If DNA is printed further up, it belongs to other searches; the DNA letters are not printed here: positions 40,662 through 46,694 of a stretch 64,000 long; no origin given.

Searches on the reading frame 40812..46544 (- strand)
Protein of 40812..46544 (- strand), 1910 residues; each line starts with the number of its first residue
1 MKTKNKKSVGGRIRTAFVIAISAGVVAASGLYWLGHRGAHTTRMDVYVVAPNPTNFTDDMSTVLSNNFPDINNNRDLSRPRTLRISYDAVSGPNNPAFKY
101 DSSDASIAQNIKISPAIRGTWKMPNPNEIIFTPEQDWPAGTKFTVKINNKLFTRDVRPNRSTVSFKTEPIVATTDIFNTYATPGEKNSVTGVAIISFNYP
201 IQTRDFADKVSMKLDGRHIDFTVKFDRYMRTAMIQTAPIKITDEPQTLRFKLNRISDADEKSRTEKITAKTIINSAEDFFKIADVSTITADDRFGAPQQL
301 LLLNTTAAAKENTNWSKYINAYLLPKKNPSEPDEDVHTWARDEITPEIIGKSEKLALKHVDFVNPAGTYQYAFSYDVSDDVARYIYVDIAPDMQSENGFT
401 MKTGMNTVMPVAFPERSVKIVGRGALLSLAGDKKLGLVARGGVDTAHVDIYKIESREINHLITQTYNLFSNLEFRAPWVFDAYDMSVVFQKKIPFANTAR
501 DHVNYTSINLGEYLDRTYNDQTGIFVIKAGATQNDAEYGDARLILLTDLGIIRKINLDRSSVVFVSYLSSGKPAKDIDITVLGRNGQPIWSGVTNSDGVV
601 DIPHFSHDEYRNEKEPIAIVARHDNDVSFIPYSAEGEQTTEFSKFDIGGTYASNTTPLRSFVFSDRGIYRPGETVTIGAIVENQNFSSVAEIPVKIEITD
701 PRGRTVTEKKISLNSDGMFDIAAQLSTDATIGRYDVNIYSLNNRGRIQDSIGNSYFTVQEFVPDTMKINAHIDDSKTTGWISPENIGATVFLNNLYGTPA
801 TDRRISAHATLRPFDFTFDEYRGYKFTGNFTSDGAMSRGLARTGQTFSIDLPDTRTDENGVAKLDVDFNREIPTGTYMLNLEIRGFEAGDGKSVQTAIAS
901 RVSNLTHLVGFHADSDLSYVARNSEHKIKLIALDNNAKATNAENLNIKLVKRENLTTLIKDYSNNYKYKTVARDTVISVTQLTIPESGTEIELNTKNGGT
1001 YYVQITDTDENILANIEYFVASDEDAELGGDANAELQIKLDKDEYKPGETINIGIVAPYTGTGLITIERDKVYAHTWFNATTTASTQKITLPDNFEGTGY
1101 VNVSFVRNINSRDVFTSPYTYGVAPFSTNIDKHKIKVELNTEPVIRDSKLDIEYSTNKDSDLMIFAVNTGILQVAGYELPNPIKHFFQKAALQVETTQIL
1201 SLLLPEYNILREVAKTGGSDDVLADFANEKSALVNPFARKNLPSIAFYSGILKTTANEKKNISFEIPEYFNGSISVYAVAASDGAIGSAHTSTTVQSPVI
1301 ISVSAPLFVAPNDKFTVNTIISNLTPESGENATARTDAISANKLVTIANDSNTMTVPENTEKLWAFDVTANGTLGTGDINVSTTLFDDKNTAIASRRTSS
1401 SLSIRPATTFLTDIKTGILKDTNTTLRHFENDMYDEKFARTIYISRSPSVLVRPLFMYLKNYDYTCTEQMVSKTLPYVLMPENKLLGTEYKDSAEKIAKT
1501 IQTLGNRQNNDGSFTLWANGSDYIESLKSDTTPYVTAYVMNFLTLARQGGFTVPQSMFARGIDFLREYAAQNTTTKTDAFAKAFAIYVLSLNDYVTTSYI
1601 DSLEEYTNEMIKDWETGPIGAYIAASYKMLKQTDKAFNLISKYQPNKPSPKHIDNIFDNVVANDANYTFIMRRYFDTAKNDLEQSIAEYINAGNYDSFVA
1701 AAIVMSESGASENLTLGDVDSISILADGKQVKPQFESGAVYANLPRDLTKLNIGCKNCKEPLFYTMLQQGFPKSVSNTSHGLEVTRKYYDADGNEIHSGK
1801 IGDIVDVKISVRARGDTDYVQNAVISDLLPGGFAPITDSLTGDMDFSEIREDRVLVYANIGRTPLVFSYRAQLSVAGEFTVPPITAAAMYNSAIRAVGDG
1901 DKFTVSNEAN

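Call 11: search_protein_families(library=ncbifam, proteins=[window:40812-46544:-], max_evalue=0.001)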
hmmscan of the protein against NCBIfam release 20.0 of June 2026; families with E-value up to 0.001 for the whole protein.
window:40812-46544:- (1910 aa): 0 families

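Call 32: search_protein_families(library=pfam, proteins=[window:40812-46544:-], max_evalue=0.001)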
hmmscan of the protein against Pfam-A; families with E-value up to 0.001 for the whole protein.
window:40812-46544:- (1910 aa): 7 families
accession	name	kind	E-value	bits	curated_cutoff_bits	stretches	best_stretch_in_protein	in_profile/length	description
PF01835.25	MG2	-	6.2e-25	87.8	32.8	1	660-744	2-87/96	MG2 domain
PF11974.14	bMG3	-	6.8e-17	61.7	34.9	1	546-650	1-101/103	Bacterial alpha-2-macroglobulin MG3 domain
PF17973.7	bMG10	-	6.6e-15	55.9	26.2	1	1781-1891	1-129/131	Bacterial Alpha-2-macroglobulin MG10 domain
PF07703.20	A2M_BRD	-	2e-13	51.3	22.7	1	1036-1173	1-139/140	Alpha-2-macroglobulin bait region domain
PF00207.28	A2M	-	5.5e-10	39.4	21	1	1247-1327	3-84/92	Alpha-2-macroglobulin family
PF17962.7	bMG6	-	7.7e-08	32.9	23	1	917-1016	8-106/112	Bacterial macroglobulin domain 6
PF17972.7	bMG5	-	3.1e-05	24.8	26.5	1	794-887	28-111/127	Bacterial Alpha-2-macroglobulin MG5 domain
